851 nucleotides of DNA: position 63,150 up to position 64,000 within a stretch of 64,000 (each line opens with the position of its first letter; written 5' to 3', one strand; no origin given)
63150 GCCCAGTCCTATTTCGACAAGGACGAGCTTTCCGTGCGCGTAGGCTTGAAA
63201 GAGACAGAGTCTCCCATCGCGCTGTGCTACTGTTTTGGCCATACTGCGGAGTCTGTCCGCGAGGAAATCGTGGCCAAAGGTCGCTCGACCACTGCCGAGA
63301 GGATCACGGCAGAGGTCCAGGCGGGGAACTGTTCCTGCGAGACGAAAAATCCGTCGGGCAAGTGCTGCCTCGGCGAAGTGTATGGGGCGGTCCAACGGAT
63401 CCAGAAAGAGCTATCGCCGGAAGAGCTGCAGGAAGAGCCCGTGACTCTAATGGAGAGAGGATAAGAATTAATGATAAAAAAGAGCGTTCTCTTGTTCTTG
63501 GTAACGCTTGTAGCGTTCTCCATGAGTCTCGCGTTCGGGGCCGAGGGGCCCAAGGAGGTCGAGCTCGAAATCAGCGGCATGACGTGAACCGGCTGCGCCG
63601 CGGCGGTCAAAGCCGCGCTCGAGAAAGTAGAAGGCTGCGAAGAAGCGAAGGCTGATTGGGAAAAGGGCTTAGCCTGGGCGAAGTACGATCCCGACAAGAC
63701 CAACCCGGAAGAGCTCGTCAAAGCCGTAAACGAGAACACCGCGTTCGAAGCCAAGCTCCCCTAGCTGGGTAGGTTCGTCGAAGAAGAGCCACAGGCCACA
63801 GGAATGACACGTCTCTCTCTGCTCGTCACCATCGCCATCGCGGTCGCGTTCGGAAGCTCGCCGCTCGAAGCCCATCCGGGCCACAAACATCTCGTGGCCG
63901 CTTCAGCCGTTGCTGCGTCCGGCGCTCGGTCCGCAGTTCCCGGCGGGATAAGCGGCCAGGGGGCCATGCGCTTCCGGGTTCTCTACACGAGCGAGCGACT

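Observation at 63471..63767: In-frame UGA exactly at the metal-binding Cys of a MerP-like protein, followed by a hairpin: candidate selenocysteine recoding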

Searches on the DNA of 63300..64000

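Call 39: search_rna_families(source=window, start=63300, end=64000, threshold=evalue, max_evalue=10)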
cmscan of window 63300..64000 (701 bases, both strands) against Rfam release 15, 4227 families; matches with E-value up to 10: 3.
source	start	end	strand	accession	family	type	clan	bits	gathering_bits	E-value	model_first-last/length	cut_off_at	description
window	63934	63978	-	RF03058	sul1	Cis-reg; riboswitch;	-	14.1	36.2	7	1-56/56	no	sul1 RNA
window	63633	63679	+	RF01145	sR14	Gene; snRNA; snoRNA; CD-box;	-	12.8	38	0.92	1-54/54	no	Small nucleolar RNA sR14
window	63558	63657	+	RF02879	MH_s10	Gene; sRNA;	-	12.8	81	9.4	1-143/143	no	Mesorhizobail RNA 10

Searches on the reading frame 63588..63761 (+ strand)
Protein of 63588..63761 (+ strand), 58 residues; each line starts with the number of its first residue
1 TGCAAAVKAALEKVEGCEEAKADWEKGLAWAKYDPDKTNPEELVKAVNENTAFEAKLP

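Call 48: search_protein_representatives(protein=window:63588-63761:+)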
Query: 58 residues. Proteins with E-value up to 0.001 (for the whole library): 255; up to 1e-10: 10; up to 1e-30: 0. The best 150 are listed.
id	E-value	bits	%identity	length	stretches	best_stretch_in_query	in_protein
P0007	7.4e-22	92.1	79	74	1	2-58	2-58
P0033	4.1e-18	80.3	83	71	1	13-58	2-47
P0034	5.5e-18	79.9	82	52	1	13-57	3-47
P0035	4.7e-17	77.0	78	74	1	13-58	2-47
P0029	1.9e-16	75.1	80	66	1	13-58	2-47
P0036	2.1e-15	71.9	29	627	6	2-58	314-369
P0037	1.6e-12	62.8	41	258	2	2-56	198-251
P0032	2.2e-12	62.4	74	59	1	16-58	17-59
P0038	8.9e-12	60.5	35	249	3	2-56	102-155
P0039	9.5e-12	60.4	28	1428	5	2-58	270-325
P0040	2.7e-10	55.8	38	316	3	2-55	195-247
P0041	3.1e-10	55.7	27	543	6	2-57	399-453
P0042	6.7e-10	54.6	36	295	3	2-50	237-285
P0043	6.9e-10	54.6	27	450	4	3-58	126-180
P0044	1.6e-09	53.5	59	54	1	13-58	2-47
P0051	1.9e-08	50.0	66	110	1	2-48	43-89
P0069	1.9e-07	46.9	51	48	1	13-57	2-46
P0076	7.5e-07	45.1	47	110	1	2-58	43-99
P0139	2.7e-05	40.2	49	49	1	14-58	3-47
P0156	5.0e-05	39.4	44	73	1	2-58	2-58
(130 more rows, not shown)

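Call 69: find_encoding_contigs(protein=P0051, flank=3000, max_places=3)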
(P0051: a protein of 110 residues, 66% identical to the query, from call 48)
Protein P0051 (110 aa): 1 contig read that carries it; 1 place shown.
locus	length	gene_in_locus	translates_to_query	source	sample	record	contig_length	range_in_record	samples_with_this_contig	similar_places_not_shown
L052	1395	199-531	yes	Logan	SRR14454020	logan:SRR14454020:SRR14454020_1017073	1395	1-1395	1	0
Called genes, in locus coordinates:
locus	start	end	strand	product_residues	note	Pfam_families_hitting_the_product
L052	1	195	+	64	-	?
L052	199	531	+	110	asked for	PF00403:HMA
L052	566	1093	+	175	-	PF01713:Smr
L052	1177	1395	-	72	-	?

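Call 70: find_encoding_contigs(protein=P0076, flank=3000, max_places=3)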
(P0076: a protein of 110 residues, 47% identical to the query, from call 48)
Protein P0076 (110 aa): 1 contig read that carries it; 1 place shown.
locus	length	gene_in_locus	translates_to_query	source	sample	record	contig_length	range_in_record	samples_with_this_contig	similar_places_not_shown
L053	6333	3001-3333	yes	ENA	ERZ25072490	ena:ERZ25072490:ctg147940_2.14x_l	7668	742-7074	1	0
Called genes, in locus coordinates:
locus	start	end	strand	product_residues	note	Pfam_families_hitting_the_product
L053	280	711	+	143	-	PF00376:MerR, PF13411:MerR_1, PF09278:MerR-DNA-bind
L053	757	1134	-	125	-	-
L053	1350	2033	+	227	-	PF12324:HTH_15, PF03243:MerB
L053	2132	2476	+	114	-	PF02411:MerT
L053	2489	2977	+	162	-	PF18423:zf_CopZ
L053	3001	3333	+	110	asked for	PF00403:HMA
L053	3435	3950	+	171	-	PF08534:Redoxin, PF00578:AhpC-TSA, PF00085:Thioredoxin (weak), PF13905:Thioredoxin_8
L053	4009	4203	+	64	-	PF00462:Glutaredoxin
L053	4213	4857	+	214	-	-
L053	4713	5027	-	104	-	-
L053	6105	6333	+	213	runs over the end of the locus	PF00775:Dioxygenase_C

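Call 81: find_encoding_contigs(protein=P0156, flank=3000, max_places=2)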
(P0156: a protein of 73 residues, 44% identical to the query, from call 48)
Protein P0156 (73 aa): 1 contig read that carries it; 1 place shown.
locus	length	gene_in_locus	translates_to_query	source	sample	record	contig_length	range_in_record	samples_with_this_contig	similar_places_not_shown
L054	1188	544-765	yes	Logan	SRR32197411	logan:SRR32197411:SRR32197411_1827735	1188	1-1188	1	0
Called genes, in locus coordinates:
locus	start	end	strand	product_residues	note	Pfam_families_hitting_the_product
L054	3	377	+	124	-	?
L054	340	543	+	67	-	-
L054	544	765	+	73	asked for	PF00403:HMA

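Call 82: find_encoding_contigs(protein=P0069, flank=3000, max_places=2)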
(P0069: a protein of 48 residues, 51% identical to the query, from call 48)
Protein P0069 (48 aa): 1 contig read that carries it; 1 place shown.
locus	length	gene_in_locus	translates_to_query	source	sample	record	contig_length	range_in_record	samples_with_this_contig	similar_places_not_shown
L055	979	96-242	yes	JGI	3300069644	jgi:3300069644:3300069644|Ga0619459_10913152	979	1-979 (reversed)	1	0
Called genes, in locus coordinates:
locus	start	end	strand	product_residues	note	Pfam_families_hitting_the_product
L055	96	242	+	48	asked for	-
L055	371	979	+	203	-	?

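Call 83: find_encoding_contigs(protein=P0044, flank=3000, max_places=2)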
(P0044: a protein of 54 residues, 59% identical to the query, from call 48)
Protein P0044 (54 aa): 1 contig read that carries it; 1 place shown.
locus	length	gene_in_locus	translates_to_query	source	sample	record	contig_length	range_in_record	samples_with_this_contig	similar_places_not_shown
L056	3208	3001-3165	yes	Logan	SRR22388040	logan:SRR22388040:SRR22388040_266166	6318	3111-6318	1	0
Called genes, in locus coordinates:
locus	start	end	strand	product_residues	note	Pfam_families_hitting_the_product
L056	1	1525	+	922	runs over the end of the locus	PF00069:Pkinase, PF01636:APH (faint), PF07714:PK_Tyr_Ser-Thr, PF00930:DPPIV_N (weak), PF07676:PD40, PF26549:Tricorn_N, PF26550:Tricorn_2nd (weak), PF26549:Tricorn_N, +3 more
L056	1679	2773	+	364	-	-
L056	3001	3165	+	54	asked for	-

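Call 84: find_encoding_contigs(protein=P0139, flank=3000, max_places=2)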
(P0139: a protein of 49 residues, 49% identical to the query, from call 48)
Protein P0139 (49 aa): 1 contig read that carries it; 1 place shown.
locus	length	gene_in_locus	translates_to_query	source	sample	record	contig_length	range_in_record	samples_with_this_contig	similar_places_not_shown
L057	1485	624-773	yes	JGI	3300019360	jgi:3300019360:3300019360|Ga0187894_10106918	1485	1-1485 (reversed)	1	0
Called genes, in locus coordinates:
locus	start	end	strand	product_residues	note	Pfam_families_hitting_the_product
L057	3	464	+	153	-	?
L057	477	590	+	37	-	-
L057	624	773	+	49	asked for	PF00403:HMA (weak)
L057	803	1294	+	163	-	PF08534:Redoxin, PF00578:AhpC-TSA, PF00085:Thioredoxin (weak), PF13905:Thioredoxin_8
